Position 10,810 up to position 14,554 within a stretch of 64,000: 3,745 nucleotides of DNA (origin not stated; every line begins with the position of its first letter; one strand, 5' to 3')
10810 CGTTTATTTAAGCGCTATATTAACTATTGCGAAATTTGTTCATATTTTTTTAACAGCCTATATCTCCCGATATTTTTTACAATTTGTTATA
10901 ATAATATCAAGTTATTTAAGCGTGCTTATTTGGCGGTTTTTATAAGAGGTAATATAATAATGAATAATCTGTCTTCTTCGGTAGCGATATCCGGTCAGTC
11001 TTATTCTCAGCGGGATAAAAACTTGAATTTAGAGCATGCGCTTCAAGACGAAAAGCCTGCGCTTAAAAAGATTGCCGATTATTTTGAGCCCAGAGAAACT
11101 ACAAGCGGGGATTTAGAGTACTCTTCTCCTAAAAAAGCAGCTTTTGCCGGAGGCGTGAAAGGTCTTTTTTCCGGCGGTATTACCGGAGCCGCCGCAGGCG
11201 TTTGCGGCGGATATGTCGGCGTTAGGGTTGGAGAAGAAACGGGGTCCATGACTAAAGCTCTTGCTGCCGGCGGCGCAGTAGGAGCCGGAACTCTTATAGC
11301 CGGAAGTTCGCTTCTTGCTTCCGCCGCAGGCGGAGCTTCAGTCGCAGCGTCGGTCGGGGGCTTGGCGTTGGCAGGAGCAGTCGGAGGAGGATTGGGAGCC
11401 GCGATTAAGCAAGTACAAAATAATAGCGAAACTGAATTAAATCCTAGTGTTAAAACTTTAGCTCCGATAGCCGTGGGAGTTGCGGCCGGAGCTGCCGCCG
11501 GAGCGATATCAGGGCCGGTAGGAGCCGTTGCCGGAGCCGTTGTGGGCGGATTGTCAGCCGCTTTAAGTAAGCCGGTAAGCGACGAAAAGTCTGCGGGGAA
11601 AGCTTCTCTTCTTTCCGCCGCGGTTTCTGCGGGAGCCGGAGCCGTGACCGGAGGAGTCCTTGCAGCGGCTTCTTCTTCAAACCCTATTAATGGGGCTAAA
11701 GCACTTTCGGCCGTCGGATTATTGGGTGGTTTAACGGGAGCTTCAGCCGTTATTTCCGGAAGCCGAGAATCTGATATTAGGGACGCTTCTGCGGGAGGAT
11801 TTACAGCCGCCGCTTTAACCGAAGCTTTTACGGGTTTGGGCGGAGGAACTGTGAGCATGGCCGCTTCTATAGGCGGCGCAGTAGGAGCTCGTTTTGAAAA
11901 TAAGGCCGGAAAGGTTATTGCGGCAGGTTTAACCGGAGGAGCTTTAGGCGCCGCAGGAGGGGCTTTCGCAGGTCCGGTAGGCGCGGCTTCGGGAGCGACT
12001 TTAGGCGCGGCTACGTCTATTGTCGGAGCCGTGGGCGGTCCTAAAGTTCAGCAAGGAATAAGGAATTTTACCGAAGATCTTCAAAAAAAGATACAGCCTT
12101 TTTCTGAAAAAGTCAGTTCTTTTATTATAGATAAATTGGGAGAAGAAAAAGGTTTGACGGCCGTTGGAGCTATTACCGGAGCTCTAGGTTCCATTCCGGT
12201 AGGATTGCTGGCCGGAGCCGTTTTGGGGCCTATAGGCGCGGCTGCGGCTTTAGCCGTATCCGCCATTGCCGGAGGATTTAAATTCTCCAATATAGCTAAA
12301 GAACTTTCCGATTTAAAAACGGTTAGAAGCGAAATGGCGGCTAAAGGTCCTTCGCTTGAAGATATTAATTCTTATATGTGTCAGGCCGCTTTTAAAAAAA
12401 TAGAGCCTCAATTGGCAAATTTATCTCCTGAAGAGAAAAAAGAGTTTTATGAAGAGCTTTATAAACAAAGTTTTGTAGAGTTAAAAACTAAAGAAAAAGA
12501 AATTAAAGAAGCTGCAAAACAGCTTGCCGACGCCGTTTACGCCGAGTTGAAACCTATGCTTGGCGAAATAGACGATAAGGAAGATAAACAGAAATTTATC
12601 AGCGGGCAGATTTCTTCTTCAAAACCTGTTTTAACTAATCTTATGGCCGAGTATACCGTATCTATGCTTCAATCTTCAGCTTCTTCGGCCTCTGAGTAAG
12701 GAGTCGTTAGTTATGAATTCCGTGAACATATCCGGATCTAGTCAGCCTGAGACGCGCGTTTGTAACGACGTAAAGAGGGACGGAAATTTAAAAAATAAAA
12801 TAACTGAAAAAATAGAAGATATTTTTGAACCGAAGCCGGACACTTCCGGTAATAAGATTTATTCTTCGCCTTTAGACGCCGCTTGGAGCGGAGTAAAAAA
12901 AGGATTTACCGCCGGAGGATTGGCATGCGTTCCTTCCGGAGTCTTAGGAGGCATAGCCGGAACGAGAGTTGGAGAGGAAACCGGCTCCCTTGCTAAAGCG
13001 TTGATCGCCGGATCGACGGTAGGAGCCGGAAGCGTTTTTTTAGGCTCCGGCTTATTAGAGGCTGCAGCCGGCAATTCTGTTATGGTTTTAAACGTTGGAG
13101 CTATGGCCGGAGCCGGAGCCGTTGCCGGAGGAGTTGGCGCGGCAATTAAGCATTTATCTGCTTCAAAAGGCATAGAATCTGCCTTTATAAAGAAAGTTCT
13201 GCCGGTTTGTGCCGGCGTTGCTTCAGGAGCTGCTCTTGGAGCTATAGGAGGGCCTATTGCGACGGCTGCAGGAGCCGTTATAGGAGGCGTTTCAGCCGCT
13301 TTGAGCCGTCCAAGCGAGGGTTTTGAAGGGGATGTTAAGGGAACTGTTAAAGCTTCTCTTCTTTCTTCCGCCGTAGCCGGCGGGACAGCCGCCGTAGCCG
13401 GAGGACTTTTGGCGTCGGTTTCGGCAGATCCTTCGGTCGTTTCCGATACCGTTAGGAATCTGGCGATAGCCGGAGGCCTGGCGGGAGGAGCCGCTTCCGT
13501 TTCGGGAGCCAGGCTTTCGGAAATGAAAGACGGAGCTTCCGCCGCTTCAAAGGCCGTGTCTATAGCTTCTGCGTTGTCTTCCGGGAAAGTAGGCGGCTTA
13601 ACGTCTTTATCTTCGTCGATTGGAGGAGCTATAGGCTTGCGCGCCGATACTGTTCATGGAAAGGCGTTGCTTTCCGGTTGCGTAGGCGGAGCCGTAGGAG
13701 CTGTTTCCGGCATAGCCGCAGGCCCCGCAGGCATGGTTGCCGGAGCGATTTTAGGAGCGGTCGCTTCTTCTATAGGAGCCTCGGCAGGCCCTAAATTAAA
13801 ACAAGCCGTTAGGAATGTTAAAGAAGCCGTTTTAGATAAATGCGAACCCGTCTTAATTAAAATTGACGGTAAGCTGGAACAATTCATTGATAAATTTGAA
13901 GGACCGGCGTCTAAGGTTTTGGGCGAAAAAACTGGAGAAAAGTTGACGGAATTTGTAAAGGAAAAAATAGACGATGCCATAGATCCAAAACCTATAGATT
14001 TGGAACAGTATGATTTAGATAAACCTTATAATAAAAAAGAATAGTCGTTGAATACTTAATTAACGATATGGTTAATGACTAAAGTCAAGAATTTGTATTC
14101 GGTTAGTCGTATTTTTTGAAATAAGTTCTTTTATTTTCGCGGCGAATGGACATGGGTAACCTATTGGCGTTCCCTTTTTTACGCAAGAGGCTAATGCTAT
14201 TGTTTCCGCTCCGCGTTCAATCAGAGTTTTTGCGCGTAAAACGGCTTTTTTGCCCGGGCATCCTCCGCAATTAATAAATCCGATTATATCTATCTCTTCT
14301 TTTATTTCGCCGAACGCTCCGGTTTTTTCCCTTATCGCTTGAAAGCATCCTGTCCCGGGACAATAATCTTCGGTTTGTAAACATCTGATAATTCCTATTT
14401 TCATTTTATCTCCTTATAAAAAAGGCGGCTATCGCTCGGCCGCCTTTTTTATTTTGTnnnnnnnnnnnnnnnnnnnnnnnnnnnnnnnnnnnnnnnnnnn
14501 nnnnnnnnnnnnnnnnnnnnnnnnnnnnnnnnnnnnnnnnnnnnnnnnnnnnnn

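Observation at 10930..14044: Tandem pair of paralogous Gly/Ala-rich 'glycine-zipper' proteins of unknown function behind a 575-bp AT-rich leader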

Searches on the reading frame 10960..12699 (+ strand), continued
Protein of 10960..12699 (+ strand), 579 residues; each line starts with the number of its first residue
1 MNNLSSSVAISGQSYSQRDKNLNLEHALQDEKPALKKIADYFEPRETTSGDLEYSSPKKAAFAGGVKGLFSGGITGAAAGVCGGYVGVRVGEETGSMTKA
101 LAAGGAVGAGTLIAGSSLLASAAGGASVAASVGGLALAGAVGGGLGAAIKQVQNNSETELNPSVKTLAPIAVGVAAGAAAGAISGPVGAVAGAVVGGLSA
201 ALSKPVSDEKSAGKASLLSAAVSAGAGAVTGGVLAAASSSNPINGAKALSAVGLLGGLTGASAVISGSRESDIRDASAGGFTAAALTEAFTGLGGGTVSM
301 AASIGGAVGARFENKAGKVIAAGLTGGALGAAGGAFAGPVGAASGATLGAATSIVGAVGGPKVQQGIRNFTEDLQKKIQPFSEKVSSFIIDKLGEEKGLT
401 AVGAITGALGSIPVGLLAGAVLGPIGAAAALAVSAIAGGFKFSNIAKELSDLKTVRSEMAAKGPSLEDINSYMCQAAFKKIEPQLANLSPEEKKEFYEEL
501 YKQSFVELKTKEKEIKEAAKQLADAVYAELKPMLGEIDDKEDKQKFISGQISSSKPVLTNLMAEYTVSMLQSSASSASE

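Call 109: search_protein_families(library=pfam, proteins=[P0098, P0103, P0108, P0109, P0122, P0125, P0136, P0141, P0148, P0153], max_evalue=0.01)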
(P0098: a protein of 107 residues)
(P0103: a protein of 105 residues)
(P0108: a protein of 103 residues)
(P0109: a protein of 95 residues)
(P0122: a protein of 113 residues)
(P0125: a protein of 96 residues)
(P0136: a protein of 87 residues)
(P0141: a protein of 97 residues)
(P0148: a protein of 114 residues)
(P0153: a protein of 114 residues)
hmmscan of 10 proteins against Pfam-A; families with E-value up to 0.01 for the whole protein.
P0098 (107 aa): 7 families
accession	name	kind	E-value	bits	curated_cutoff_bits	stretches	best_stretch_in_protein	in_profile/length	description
PF13488.11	Gly-zipper_Omp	-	4.1e-07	30.3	25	1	29-69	3-45/46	Glycine zipper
PF13441.11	Gly-zipper_YMGG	-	9.5e-06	25.7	28.9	1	28-64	6-40/45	YMGG-like Gly-zipper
PF11981.13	DUF3482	-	0.00017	21.5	29.2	1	28-66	154-192/293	Domain of unknown function (DUF3482)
PF21724.2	DUF6861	-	0.00017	21.5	28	1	28-64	46-82/194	Family of unknown function (DUF6861)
PF04306.18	DUF456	-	0.0017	19.1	29.4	1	30-76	64-108/139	Protein of unknown function (DUF456)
PF20721.2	C19orf12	-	0.0044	17.3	30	1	29-62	49-79/163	C19orf12-like protein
PF06897.17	DUF1269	-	0.0049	17.6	26.9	1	29-70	1-44/100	Protein of unknown function (DUF1269)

P0103 (105 aa): 7 families
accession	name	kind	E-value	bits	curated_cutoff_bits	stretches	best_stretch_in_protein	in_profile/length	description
PF21724.2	DUF6861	-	5.3e-07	29.7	28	1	28-64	46-82/194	Family of unknown function (DUF6861)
PF13441.11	Gly-zipper_YMGG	-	3.4e-06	27.1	28.9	1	25-64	7-44/45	YMGG-like Gly-zipper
PF13488.11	Gly-zipper_Omp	-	5.8e-06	26.6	25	1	29-68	3-44/46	Glycine zipper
PF11981.13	DUF3482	-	6.7e-06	26.1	29.2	1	28-70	154-197/293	Domain of unknown function (DUF3482)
PF20721.2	C19orf12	-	0.0011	19.2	30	1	25-61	45-78/163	C19orf12-like protein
PF14999.11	Shadoo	-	0.0031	18.1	27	0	18-45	42-69/133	Shadow of prion protein, neuroprotective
PF10439.15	Bacteriocin_IIc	-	0.0046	17.3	27.1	1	27-62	26-59/59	Bacteriocin class II with double-glycine leader peptide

P0108 (103 aa): 4 families
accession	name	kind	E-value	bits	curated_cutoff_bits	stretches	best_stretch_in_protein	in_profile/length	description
PF13488.11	Gly-zipper_Omp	-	1.1e-06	28.8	25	1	36-74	3-43/46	Glycine zipper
PF21724.2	DUF6861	-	9.7e-06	25.6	28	1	33-71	44-82/194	Family of unknown function (DUF6861)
PF13441.11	Gly-zipper_YMGG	-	6.8e-05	22.9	28.9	1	35-70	6-39/45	YMGG-like Gly-zipper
PF11981.13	DUF3482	-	0.00011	22.2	29.2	1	36-76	155-199/293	Domain of unknown function (DUF3482)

P0109 (95 aa): 5 families
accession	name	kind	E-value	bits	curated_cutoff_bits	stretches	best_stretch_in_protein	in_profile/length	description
PF13488.11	Gly-zipper_Omp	-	1.8e-06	28.2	25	1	30-71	3-46/46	Glycine zipper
PF13441.11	Gly-zipper_YMGG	-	1.8e-05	24.8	28.9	1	29-65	6-40/45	YMGG-like Gly-zipper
PF20721.2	C19orf12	-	0.0011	19.2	30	1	35-62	51-78/163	C19orf12-like protein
PF09534.15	Trp_oprn_chp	-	0.0044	17.3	29.6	1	26-83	45-105/180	Tryptophan-associated transmembrane protein (Trp_oprn_chp)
PF04306.18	DUF456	-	0.007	17.1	29.4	1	35-78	64-108/139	Protein of unknown function (DUF456)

P0122 (113 aa): 2 families
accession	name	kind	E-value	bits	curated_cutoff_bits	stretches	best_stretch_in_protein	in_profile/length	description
PF13441.11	Gly-zipper_YMGG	-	0.0005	20.2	28.9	1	4-43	1-42/45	YMGG-like Gly-zipper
PF13488.11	Gly-zipper_Omp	-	0.0096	16.3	25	0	9-48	2-43/46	Glycine zipper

P0125 (96 aa): 3 families
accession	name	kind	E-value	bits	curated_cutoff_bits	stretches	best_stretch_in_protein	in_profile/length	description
PF20721.2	C19orf12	-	0.00017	21.8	30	1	17-58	39-79/163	C19orf12-like protein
PF10439.15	Bacteriocin_IIc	-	0.0022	18.4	27.1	1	19-57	22-58/59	Bacteriocin class II with double-glycine leader peptide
PF05818.17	TraT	-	0.003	17.8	31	1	11-65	73-129/214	Enterobacterial TraT complement resistance protein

P0136 (87 aa): 8 families
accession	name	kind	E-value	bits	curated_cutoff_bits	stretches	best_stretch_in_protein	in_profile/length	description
PF21724.2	DUF6861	-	2.2e-07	31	28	1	27-66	44-83/194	Family of unknown function (DUF6861)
PF13488.11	Gly-zipper_Omp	-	9.5e-07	29.1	25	1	32-70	5-41/46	Glycine zipper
PF04306.18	DUF456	-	4.1e-05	24.3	29.4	1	29-76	62-107/139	Protein of unknown function (DUF456)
PF13441.11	Gly-zipper_YMGG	-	4.4e-05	23.5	28.9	1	28-65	5-40/45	YMGG-like Gly-zipper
PF20721.2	C19orf12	-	0.0025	18.1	30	1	27-61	44-77/163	C19orf12-like protein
PF19180.5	DUF5862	-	0.0046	17.2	33.3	0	35-78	23-66/68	Family of unknown function (DUF5862)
PF06897.17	DUF1269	-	0.0053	17.5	26.9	1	30-66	1-35/100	Protein of unknown function (DUF1269)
PF05818.17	TraT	-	0.0064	16.7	31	1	28-67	89-130/214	Enterobacterial TraT complement resistance protein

P0141 (97 aa): 3 families
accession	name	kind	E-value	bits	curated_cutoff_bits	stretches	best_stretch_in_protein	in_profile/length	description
PF13441.11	Gly-zipper_YMGG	-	3.2e-05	24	28.9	1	18-55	4-42/45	YMGG-like Gly-zipper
PF13488.11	Gly-zipper_Omp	-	7.6e-05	23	25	1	21-62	3-45/46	Glycine zipper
PF20721.2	C19orf12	-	0.00074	19.8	30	1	15-62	39-87/163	C19orf12-like protein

P0148 (114 aa): 5 families
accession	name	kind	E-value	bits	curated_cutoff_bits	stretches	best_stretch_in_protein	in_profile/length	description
PF13488.11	Gly-zipper_Omp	-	5.9e-05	23.4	25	1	27-61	2-38/46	Glycine zipper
PF05433.20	Rick_17kDa_Anti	-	0.00025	21.3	24.2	1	27-61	2-38/43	Glycine zipper 2TM domain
PF13441.11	Gly-zipper_YMGG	-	0.00045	20.3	28.9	1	27-61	6-38/45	YMGG-like Gly-zipper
PF21724.2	DUF6861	-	0.0013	18.6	28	1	27-64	46-83/194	Family of unknown function (DUF6861)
PF11981.13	DUF3482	-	0.0016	18.4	29.2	1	27-79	154-208/293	Domain of unknown function (DUF3482)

P0153 (114 aa): 4 families
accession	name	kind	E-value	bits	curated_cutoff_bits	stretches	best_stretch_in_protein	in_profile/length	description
PF21724.2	DUF6861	-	1.4e-05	25.1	28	1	17-73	24-82/194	Family of unknown function (DUF6861)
PF13488.11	Gly-zipper_Omp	-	5.7e-05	23.4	25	1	38-77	3-44/46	Glycine zipper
PF13441.11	Gly-zipper_YMGG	-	0.0002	21.5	28.9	1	29-73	2-44/45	YMGG-like Gly-zipper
PF20721.2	C19orf12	-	0.00086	19.6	30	1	37-70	45-78/163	C19orf12-like protein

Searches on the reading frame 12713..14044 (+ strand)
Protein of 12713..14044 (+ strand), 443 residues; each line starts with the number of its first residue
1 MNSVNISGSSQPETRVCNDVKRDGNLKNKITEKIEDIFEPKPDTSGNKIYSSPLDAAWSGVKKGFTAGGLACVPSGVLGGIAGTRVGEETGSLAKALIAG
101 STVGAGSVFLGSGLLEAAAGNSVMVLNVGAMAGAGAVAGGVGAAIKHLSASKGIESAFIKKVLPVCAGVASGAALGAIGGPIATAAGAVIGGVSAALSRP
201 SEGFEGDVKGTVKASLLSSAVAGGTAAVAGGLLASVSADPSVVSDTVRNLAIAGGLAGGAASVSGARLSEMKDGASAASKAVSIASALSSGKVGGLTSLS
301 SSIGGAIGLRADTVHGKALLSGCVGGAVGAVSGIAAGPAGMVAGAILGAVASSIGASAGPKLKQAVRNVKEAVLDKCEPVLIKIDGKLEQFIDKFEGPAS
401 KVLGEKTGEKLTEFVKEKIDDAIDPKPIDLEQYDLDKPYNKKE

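Call 4: search_protein_families(library=pfam, proteins=[window:12713-14044:+], max_evalue=1)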
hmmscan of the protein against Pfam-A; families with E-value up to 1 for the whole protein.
window:12713-14044:+ (443 aa): 0 families

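Call 5: search_protein_families(library=ncbifam, proteins=[window:12713-14044:+], max_evalue=1)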
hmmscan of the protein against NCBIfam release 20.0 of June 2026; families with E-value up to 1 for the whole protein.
window:12713-14044:+ (443 aa): 0 families

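Call 9: find_homologous_proteins(query=window:12713-14044:+)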
Query window:12713-14044:+ (443 aa): 8 proteins with E <= 0.001 among 8000 candidates.
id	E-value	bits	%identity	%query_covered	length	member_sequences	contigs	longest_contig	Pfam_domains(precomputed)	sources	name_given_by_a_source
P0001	1.9e-61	227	43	87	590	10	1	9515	-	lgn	-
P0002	1.1e-60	224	44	82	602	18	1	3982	-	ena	-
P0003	8.3e-60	221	44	85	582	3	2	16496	-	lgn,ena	-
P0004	1.6e-53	200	40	89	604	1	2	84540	-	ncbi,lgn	-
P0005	1.0e-37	148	42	22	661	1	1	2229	-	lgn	-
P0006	5.1e-28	116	35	29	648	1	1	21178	-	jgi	jgi:hypothetical protein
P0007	4.1e-25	107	39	27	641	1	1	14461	-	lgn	-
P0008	4.5e-5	41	34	13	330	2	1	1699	-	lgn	-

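Call 12: find_encoding_contigs(protein=P0004, flank=10000, max_places=4)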
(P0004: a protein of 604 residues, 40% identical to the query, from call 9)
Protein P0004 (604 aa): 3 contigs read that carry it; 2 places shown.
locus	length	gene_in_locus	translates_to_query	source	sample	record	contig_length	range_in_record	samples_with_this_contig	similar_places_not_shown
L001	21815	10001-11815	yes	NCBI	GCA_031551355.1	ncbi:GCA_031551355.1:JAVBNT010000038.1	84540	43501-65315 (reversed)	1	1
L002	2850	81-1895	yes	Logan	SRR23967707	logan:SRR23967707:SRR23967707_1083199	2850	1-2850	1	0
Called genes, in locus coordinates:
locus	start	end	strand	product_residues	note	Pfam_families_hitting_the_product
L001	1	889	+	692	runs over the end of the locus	PF00069:Pkinase, PF07714:PK_Tyr_Ser-Thr, PF03793:PASTA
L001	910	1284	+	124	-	PF01242:PTPS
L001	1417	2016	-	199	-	-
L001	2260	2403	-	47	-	-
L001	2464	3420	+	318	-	PF03793:PASTA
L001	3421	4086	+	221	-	PF00834:Ribul_P_3_epim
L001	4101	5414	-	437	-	PF13181:TPR_8 (faint), PF14938:SNAP (weak), PF13424:TPR_12 (weak)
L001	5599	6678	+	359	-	PF00266:Aminotran_5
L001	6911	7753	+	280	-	-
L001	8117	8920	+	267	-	-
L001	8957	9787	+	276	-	-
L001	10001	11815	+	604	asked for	-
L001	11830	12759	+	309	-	-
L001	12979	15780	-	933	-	PF13085:Fer2_3 (faint), PF01799:Fer2_2, PF01315:Ald_Xan_dh_C, PF02738:MoCoBD_1, PF20256:MoCoBD_2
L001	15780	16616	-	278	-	PF00941:FAD_binding_5, PF03450:CO_deh_flav_C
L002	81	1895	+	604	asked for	-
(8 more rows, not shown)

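Call 71: search_protein_families(library=phrogs, proteins=[window:12713-14044:+], max_evalue=0.01)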
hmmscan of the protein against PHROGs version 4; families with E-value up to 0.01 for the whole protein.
window:12713-14044:+ (443 aa): 0 families

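Call 72: search_protein_families(library=padloc, proteins=[window:12713-14044:+], max_evalue=0.01)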
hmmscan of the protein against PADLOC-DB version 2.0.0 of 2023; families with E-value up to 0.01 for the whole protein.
window:12713-14044:+ (443 aa): 0 families

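Call 73: predict_structure(alignment_id=A3)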
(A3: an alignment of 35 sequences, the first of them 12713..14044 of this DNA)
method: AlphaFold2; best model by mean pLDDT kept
length: 443 residues; sequences in the alignment: 35
mean_pLDDT: 73.6   pTM: 0.63
mean pLDDT of the five models: 73.6, 69.4, 68.2, 67.1, 65.4
residues with pLDDT >= 90: 50; 70-90: 224; 50-70: 124; < 50: 45
segments of 3 or more residues with pLDDT < 50: 1-11, 13-23, 235-237, 427-443
pLDDT, mean of each block of 10 residues (from residue 1): 43 46 61 85 85 90 87 88 89 87 82 74 57 56 69 80 72 60 62 63 58 57 52 50 75 89 91 90 83 80 90 91 86 84 88 90 88 86 83 75 61 72 51 40 36
secondary structure, 60 per line:
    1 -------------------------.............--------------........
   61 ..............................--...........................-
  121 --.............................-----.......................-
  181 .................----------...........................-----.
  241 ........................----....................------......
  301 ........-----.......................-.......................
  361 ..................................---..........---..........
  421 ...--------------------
elements in order: H26-38 H53-90 H93-119 H123-151 H157-179 H181-197 H208-234 H240-264 H269-288 H295-308 H314-336 H338-394 H398-407 H411-423

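Call 89: fold_search(model_id=the predicted structure, library=viral)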
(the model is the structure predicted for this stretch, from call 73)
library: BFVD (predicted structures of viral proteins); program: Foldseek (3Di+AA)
matches with E <= 10: 66; with E <= 0.001: 0
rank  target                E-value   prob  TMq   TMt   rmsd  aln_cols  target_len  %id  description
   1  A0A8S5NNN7            4.9e-01  0.06  0.10  0.08  27.1       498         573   13  Minor tail protein [Myoviridae sp. ctkOm7]
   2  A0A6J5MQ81            5.1e-01  0.13  0.15  0.13  31.1       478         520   14  Uncharacterized protein [uncultured Caudovirales phage]
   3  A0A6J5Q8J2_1          5.3e-01  0.10  0.13  0.07  24.6       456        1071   16  RelA/SpoT [uncultured Caudovirales phage]
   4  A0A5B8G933            8.0e-01  0.11  0.14  0.13  20.5       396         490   14  Membrane protein K15 [Colobine gammaherpesvirus 1]
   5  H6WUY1                9.3e-01  0.06  0.12  0.13  23.7       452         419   14  UL43 [Gallid alphaherpesvirus 2]
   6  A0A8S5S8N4            1.2e+00  0.11  0.13  0.11  17.4       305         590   16  Minor tail protein (Fragment) [Siphoviridae sp. ctHNe8]
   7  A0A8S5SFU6            1.4e+00  0.06  0.12  0.08  25.1       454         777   14  Tail tape measure protein [Myoviridae sp. ctHMa1]
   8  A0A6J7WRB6            1.4e+00  0.05  0.09  0.06  27.1       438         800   13  COG5412 Phage-related protein [uncultured Caudovirales phage]
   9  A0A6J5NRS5            1.8e+00  0.08  0.16  0.13  19.8       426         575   14  Uncharacterized protein (Fragment) [uncultured Caudovirales phage]
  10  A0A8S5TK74            1.8e+00  0.06  0.12  0.09  22.0       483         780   11  ATPase [Siphoviridae sp. ctwQT14]
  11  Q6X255                2.0e+00  0.08  0.15  0.17  21.2       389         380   17  UL43 virion protein (Membrane) [Bovine alphaherpesvirus 5]
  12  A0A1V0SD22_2          2.1e+00  0.07  0.14  0.09  18.8       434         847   13  Putative hemagglutinin [Indivirus ILV1]
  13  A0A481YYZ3            2.4e+00  0.10  0.20  0.12  22.3       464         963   13  Putative hemagglutinin [Mimivirus LCMiAC01]
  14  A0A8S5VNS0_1          2.5e+00  0.06  0.11  0.08  21.2       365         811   10  (no name in the UniProt tables at hand)
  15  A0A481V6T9            2.9e+00  0.06  0.15  0.10  19.8       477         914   12  Tape-measure tail protein [Halobacterium phage ChaoS9]
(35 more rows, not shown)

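Call 111: find_encoding_contigs(protein=P0006, flank=10000, max_places=2)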
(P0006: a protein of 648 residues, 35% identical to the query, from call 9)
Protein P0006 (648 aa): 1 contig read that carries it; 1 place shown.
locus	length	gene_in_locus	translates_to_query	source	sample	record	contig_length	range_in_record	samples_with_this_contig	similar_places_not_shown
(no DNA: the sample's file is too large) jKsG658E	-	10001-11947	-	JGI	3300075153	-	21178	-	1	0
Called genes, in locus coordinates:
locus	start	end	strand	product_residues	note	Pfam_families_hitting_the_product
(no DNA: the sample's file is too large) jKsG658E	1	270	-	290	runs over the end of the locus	-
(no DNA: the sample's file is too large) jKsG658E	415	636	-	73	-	-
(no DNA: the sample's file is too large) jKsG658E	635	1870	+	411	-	PF00989:PAS (weak), PF13426:PAS_9 (weak), PF07536:HWE_HK (weak), PF07568:HisKA_2, PF13581:HATPase_c_2 (weak), PF02518:HATPase_c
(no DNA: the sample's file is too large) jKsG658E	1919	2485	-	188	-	-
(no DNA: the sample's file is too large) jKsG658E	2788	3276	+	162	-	PF13453:Zn_ribbon_TFIIB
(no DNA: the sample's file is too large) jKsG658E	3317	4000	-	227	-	-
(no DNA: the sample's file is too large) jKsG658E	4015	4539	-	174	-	-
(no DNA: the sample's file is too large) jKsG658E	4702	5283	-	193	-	PF12796:Ank_2, PF13637:Ank_4, PF13857:Ank_5, PF00023:Ank, PF13606:Ank_3, PF13637:Ank_4, PF13857:Ank_5, PF12796:Ank_2, +5 more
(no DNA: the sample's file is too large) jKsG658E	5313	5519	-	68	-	-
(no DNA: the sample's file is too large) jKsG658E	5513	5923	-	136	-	PF01850:PIN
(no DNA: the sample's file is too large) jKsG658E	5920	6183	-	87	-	-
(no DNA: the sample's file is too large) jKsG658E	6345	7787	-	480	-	PF13570:Beta-prop_ACSF4, PF20067:SSL_N (faint), PF13360:PQQ_2, PF13570:Beta-prop_ACSF4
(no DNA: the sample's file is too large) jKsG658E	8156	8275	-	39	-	-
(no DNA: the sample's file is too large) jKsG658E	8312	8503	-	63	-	-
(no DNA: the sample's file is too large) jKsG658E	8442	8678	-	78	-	-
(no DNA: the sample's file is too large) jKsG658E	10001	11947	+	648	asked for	-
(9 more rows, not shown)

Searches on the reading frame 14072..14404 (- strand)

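Call 11: search_protein_families(library=pfam, proteins=[window:14072-14404:-], max_evalue=0.001)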
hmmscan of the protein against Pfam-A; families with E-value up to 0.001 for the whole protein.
window:14072-14404:- (110 aa): 1 family
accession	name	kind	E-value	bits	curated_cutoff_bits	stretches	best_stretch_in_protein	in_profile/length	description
PF08821.16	CGGC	-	7.1e-31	107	27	1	2-110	1-106/106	CGGC domain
